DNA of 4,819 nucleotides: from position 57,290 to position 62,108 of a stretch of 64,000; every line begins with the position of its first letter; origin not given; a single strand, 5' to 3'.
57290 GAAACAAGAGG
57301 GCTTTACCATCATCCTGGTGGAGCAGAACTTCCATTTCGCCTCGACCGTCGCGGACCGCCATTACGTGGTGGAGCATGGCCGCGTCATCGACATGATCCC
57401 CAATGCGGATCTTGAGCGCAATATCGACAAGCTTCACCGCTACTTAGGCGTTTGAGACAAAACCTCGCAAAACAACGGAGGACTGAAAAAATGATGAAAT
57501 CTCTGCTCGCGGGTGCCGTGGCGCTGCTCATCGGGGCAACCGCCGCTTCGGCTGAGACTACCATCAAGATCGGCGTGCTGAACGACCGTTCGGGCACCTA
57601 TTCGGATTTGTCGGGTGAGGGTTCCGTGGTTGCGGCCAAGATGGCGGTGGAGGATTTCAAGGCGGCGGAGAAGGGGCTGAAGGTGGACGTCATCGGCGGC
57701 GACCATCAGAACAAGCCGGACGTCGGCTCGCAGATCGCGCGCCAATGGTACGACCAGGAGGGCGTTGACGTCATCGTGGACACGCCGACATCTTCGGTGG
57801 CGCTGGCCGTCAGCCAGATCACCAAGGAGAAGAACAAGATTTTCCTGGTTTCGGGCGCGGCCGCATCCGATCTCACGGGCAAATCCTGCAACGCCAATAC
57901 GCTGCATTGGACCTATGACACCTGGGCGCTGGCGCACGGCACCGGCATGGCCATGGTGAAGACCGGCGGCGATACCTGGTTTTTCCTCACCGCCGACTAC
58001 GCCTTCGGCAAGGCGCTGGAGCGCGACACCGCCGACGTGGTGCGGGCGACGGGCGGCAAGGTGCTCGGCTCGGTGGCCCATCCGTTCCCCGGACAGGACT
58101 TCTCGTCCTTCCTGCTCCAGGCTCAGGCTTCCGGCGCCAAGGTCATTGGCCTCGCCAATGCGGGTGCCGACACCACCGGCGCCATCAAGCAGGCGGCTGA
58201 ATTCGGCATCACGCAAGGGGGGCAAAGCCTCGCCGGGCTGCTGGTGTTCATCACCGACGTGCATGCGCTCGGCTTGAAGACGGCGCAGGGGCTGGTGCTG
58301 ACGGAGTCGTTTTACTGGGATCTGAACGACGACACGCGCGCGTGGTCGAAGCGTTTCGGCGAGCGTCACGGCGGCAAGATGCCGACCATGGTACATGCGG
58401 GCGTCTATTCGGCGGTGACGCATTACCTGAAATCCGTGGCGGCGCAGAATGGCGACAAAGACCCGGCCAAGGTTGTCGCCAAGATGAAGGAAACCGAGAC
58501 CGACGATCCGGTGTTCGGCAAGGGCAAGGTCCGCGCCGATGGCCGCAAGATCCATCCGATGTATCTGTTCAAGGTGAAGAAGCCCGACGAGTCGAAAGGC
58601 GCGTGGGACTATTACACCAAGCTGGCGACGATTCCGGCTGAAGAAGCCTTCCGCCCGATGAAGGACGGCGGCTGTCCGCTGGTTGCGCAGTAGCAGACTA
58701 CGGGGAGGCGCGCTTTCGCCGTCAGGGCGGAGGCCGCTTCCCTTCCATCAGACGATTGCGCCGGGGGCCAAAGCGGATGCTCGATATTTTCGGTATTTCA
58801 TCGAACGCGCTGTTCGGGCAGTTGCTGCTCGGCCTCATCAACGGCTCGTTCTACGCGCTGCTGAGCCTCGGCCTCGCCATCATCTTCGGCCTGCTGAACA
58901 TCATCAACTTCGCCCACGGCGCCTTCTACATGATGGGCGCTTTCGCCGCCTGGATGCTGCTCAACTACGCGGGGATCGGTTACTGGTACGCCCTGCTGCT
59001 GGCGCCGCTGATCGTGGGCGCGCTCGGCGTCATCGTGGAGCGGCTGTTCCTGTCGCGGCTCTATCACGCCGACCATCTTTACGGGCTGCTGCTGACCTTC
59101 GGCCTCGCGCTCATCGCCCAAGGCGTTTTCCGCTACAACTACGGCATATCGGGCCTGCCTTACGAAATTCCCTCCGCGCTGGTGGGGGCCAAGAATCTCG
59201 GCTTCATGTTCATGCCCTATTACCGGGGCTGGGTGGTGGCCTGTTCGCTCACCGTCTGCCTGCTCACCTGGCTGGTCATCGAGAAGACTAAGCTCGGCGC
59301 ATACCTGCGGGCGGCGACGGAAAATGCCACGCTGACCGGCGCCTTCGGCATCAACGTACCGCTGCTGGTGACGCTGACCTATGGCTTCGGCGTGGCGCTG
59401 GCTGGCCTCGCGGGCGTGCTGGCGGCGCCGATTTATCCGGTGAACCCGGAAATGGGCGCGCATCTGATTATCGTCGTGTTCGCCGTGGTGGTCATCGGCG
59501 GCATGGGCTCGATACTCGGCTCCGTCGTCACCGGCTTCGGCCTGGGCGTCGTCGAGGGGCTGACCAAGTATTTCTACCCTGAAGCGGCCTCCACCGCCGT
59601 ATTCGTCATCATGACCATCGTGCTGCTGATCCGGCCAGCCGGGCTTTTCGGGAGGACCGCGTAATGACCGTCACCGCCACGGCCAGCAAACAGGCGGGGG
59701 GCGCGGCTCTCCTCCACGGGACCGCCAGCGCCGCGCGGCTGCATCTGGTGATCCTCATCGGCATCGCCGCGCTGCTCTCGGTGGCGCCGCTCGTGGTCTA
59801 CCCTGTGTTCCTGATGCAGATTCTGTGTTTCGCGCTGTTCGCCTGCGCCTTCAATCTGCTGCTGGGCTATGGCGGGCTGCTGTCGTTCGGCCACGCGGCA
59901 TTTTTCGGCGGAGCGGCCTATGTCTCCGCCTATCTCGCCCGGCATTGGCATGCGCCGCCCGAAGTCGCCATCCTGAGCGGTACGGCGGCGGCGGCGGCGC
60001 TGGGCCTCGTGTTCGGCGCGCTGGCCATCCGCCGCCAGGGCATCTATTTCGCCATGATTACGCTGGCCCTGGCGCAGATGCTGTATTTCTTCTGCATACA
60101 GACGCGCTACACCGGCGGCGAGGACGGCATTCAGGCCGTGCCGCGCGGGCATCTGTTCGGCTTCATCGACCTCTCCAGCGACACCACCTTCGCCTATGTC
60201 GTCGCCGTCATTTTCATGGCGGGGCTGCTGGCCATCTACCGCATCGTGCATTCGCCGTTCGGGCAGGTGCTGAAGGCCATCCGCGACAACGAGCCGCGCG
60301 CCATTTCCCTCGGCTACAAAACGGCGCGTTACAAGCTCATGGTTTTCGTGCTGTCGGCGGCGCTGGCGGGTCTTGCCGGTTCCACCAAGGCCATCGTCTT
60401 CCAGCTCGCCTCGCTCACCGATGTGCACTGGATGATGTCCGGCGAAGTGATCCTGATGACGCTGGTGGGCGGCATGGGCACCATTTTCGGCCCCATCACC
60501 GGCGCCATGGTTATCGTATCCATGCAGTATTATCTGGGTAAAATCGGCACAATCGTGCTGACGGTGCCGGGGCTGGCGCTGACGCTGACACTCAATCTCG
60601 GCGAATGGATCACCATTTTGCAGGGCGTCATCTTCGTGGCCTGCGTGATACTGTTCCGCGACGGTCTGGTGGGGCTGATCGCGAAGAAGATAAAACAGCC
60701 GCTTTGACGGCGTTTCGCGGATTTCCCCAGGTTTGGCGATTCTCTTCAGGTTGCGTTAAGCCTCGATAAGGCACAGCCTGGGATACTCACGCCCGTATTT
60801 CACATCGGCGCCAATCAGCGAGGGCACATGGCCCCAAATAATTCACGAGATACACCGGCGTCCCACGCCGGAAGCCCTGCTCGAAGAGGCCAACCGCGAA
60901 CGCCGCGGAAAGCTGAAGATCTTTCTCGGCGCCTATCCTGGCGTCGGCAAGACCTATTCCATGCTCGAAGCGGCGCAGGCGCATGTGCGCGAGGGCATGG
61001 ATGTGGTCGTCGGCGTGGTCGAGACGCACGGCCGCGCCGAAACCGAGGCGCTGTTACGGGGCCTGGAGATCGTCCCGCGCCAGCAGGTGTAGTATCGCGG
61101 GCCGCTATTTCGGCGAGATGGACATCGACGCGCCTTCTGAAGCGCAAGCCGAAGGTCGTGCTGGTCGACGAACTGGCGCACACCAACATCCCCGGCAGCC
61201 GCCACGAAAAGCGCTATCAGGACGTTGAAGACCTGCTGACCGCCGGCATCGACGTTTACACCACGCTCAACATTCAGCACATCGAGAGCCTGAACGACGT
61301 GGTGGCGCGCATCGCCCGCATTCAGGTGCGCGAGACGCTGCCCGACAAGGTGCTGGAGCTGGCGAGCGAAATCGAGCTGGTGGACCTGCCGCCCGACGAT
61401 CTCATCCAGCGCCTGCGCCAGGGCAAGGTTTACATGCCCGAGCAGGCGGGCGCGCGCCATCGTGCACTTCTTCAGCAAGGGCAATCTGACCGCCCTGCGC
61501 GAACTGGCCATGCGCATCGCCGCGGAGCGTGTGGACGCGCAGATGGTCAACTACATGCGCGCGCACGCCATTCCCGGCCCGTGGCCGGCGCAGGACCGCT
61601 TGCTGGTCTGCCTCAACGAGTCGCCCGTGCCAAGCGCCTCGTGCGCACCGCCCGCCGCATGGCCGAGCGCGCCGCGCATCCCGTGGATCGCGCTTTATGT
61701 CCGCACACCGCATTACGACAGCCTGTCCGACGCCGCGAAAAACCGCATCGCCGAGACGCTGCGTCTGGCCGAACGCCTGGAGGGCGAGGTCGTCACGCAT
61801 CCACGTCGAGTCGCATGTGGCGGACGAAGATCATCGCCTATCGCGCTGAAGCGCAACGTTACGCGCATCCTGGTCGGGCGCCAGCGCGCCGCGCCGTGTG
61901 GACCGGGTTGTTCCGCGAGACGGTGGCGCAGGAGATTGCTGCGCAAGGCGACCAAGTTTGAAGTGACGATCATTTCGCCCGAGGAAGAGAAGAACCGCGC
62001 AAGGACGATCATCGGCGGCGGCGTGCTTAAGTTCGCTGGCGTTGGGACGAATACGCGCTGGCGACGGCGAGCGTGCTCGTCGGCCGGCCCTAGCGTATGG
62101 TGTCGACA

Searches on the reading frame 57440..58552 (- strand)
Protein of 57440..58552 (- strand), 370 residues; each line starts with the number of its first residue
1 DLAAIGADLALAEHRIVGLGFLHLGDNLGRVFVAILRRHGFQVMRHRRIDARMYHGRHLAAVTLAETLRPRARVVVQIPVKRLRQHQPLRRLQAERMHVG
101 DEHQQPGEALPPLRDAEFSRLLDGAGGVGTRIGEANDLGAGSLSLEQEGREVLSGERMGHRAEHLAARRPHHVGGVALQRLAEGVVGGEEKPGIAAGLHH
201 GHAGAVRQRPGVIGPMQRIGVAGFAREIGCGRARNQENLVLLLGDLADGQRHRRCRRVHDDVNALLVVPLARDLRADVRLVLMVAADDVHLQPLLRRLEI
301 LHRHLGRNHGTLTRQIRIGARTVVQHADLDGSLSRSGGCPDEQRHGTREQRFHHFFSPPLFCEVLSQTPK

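Call 83: search_protein_families(library=ncbifam, proteins=[L084:1354-3582:+, L084:3593-8038:+, L084:8038-8559:+, L084:8960-9682:+, L084:851-1228:+], max_evalue=0.00001)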
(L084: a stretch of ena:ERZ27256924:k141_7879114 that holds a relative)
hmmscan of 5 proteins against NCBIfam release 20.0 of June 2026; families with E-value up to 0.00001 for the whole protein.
L084:1354-3582:+ (743 aa): 20 families
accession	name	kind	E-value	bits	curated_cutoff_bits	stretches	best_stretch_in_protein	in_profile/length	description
TIGR01783.1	TonB-siderophor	subfamily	1.6e-36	126.2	223.5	1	123-726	10-634/649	TonB-dependent siderophore receptor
NF041535.1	TonB_rec_PqqU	equivalog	1e-20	73.6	1200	1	180-328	93-244/676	TonB-dependent receptor PqqU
NF010010.0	PRK13483.1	equivalog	5.5e-20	70.9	927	2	429-711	362-637/660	ligand-gated channel protein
NF050067.1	TonBEntbctnRecCfrA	equivalog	2e-19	69.4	1200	1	433-730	386-681/698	TonB-dependent ferric enterobactin receptor CfrA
TIGR01779.1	TonB-B12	equivalog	1.9e-15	56.5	599.7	1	165-398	102-312/614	TonB-dependent vitamin B12 receptor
NF010038.0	PRK13513.1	equivalog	3e-15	55.8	942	2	188-219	135-166/659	ligand-gated channel protein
TIGR01786.1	TonB-hemlactrns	subfamily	1.1e-14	53.8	323.75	1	422-725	383-699/719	TonB-dependent hemoglobin/transferrin/lactoferrin family receptor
TIGR01785.1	TonB-hemin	subfamily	2.5e-13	49.4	316.85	1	182-722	93-665/677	TonB-dependent heme/hemoglobin receptor family protein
NF053590.1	TonB_dep_TOL0244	equivalog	1.4e-12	47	645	1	184-251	106-172/604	TOL_0244 family TonB-dependent receptor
NF041676.1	FecA_OM_dicitr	equivalog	1.4e-12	46.4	1100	1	165-680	195-701/773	TonB-dependent Fe(3+) dicitrate receptor FecA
NF010012.0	PRK13486.1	equivalog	9.4e-12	44.1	924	1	178-219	120-159/696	TonB-dependent receptor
NF007478.2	PRK10064.1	equivalog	2.7e-10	39.2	745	1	130-218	61-158/663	catecholate siderophore receptor CirA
NF049946.1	TonB_dep_CU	exception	4.9e-09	35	700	0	166-218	117-170/683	TonB-dependent receptor, CU motif-type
NF010011.0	PRK13484.1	equivalog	8.7e-09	34.2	1197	1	179-224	122-163/682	IreA family TonB-dependent siderophore receptor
NF007926.1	PRK10641.1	equivalog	1.4e-08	33.8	836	1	165-239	101-173/617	TonB-dependent vitamin B12 receptor BtuB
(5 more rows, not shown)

L084:3593-8038:+ (1482 aa): 9 families
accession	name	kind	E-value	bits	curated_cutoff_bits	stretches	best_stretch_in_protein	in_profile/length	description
NF004644.0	PRK05989.2-2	equivalog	0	1707.5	1248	1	5-1473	5-1285/1289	cobaltochelatase subunit CobN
NF004645.0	PRK05989.2-3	equivalog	2.2e-204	681.5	1619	1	437-1393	487-1457/1597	cobaltochelatase subunit CobN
TIGR02025.1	BchH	equivalog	6.2e-167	557.4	829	3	910-1377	820-1267/1271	magnesium chelatase subunit H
NF009140.0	PRK12493.1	equivalog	2.9e-155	519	1300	2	913-1377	864-1305/1313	magnesium chelatase subunit H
TIGR02257.1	cobalto_cobN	equivalog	1.3e-150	503.6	822.05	2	936-1372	813-1222/1226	cobaltochelatase subunit CobN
NF004646.0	PRK05989.2-4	equivalog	6.8e-135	451.1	1468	3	920-1374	802-1236/1277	cobaltochelatase subunit CobN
NF008973.0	PRK12321.1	equivalog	5.3e-133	445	1235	1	495-1360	347-1090/1105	cobaltochelatase subunit CobN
NF009942.0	PRK13405.1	equivalog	6.4e-133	444.7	1166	1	489-1377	406-1237/1245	magnesium chelatase subunit H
NF004643.0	PRK05989.2-1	equivalog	2.7e-105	353.4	1926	1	439-1375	250-1154/1184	cobaltochelatase subunit CobN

L084:8038-8559:+ (174 aa): 0 families

L084:8960-9682:+ (241 aa): 5 families
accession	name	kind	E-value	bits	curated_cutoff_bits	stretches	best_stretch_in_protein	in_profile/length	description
TIGR02797.1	exbB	equivalog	2.4e-89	298.7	206.2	1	11-220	1-211/211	tonB-system energizer ExbB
NF007722.0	PRK10414.1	equivalog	1e-78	264.2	402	1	6-230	6-232/244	tol-pal system-associated acyl-CoA thioesterase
TIGR02796.1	tolQ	equivalog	3e-46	157.9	221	1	13-216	3-212/216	protein TolQ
NF008066.0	PRK10801.1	equivalog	8.4e-24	84.3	403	1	13-201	7-200/230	Tol-Pal system protein TolQ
TIGR02805.1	exbB2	equivalog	9.8e-13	48.4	135.35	1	121-201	48-128/138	TonB-system energizer ExbB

L084:851-1228:+ (126 aa): 0 families

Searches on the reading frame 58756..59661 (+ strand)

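Call 81: search_protein_families(library=pfam, proteins=[window:58756-59661:+], max_evalue=0.00001)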
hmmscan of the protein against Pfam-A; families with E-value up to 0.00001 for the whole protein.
window:58756-59661:+ (302 aa): 1 family
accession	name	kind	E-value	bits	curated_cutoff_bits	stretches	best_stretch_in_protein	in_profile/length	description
PF02653.21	BPD_transp_2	-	1.2e-37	130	26.8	1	24-290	3-268/269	Branched-chain amino acid transport system / permease component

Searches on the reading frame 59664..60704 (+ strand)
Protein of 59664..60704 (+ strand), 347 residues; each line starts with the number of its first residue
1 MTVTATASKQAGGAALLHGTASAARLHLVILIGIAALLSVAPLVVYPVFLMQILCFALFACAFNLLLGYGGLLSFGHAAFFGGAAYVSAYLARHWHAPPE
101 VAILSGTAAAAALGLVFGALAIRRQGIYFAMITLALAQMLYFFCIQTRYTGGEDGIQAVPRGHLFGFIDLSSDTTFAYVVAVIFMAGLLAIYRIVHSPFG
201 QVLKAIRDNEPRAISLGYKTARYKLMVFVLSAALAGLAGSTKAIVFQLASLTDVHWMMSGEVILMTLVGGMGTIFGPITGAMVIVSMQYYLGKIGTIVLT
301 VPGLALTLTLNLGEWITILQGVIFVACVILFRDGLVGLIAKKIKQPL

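Call 81: search_protein_families(library=pfam, proteins=[window:59664-60704:+], max_evalue=0.00001)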
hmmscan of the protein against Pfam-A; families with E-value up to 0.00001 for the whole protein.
window:59664-60704:+ (347 aa): 1 family
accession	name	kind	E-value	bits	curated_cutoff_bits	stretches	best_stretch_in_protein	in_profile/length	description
PF02653.21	BPD_transp_2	-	8.8e-36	123.9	26.8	1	49-326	5-267/269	Branched-chain amino acid transport system / permease component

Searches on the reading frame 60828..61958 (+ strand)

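Call 81: search_protein_families(library=pfam, proteins=[window:60828-61958:+], max_evalue=0.00001)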
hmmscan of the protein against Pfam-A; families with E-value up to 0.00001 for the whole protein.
window:60828-61958:+ (377 aa): 1 family
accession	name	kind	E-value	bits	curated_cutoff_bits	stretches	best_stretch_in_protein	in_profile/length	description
PF02702.23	KdpD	-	8.6e-51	172.8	26.1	1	101-216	76-191/210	Osmosensitive K+ channel His kinase sensor domain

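Call 83: search_protein_families(library=ncbifam, proteins=[L084:1354-3582:+, L084:3593-8038:+, L084:8038-8559:+, L084:8960-9682:+, L084:851-1228:+], max_evalue=0.00001)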
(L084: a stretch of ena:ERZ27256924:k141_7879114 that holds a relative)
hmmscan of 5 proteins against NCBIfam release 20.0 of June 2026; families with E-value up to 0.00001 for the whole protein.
L084:1354-3582:+ (743 aa): 20 families
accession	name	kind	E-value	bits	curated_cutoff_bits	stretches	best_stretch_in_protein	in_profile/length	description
TIGR01783.1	TonB-siderophor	subfamily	1.6e-36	126.2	223.5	1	123-726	10-634/649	TonB-dependent siderophore receptor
NF041535.1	TonB_rec_PqqU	equivalog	1e-20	73.6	1200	1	180-328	93-244/676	TonB-dependent receptor PqqU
NF010010.0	PRK13483.1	equivalog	5.5e-20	70.9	927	2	429-711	362-637/660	ligand-gated channel protein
NF050067.1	TonBEntbctnRecCfrA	equivalog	2e-19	69.4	1200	1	433-730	386-681/698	TonB-dependent ferric enterobactin receptor CfrA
TIGR01779.1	TonB-B12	equivalog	1.9e-15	56.5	599.7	1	165-398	102-312/614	TonB-dependent vitamin B12 receptor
NF010038.0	PRK13513.1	equivalog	3e-15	55.8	942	2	188-219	135-166/659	ligand-gated channel protein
TIGR01786.1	TonB-hemlactrns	subfamily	1.1e-14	53.8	323.75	1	422-725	383-699/719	TonB-dependent hemoglobin/transferrin/lactoferrin family receptor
TIGR01785.1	TonB-hemin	subfamily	2.5e-13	49.4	316.85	1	182-722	93-665/677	TonB-dependent heme/hemoglobin receptor family protein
NF053590.1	TonB_dep_TOL0244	equivalog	1.4e-12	47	645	1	184-251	106-172/604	TOL_0244 family TonB-dependent receptor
NF041676.1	FecA_OM_dicitr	equivalog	1.4e-12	46.4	1100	1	165-680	195-701/773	TonB-dependent Fe(3+) dicitrate receptor FecA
NF010012.0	PRK13486.1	equivalog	9.4e-12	44.1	924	1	178-219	120-159/696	TonB-dependent receptor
NF007478.2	PRK10064.1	equivalog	2.7e-10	39.2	745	1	130-218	61-158/663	catecholate siderophore receptor CirA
NF049946.1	TonB_dep_CU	exception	4.9e-09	35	700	0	166-218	117-170/683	TonB-dependent receptor, CU motif-type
NF010011.0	PRK13484.1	equivalog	8.7e-09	34.2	1197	1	179-224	122-163/682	IreA family TonB-dependent siderophore receptor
NF007926.1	PRK10641.1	equivalog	1.4e-08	33.8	836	1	165-239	101-173/617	TonB-dependent vitamin B12 receptor BtuB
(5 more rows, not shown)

L084:3593-8038:+ (1482 aa): 9 families
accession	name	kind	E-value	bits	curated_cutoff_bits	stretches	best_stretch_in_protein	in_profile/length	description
NF004644.0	PRK05989.2-2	equivalog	0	1707.5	1248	1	5-1473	5-1285/1289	cobaltochelatase subunit CobN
NF004645.0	PRK05989.2-3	equivalog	2.2e-204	681.5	1619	1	437-1393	487-1457/1597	cobaltochelatase subunit CobN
TIGR02025.1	BchH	equivalog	6.2e-167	557.4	829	3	910-1377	820-1267/1271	magnesium chelatase subunit H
NF009140.0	PRK12493.1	equivalog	2.9e-155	519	1300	2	913-1377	864-1305/1313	magnesium chelatase subunit H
TIGR02257.1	cobalto_cobN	equivalog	1.3e-150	503.6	822.05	2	936-1372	813-1222/1226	cobaltochelatase subunit CobN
NF004646.0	PRK05989.2-4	equivalog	6.8e-135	451.1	1468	3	920-1374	802-1236/1277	cobaltochelatase subunit CobN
NF008973.0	PRK12321.1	equivalog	5.3e-133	445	1235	1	495-1360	347-1090/1105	cobaltochelatase subunit CobN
NF009942.0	PRK13405.1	equivalog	6.4e-133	444.7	1166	1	489-1377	406-1237/1245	magnesium chelatase subunit H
NF004643.0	PRK05989.2-1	equivalog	2.7e-105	353.4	1926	1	439-1375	250-1154/1184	cobaltochelatase subunit CobN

L084:8038-8559:+ (174 aa): 0 families

L084:8960-9682:+ (241 aa): 5 families
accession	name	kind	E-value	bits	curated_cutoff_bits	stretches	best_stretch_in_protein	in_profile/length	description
TIGR02797.1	exbB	equivalog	2.4e-89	298.7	206.2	1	11-220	1-211/211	tonB-system energizer ExbB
NF007722.0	PRK10414.1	equivalog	1e-78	264.2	402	1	6-230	6-232/244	tol-pal system-associated acyl-CoA thioesterase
TIGR02796.1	tolQ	equivalog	3e-46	157.9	221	1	13-216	3-212/216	protein TolQ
NF008066.0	PRK10801.1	equivalog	8.4e-24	84.3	403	1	13-201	7-200/230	Tol-Pal system protein TolQ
TIGR02805.1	exbB2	equivalog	9.8e-13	48.4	135.35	1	121-201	48-128/138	TonB-system energizer ExbB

L084:851-1228:+ (126 aa): 0 families
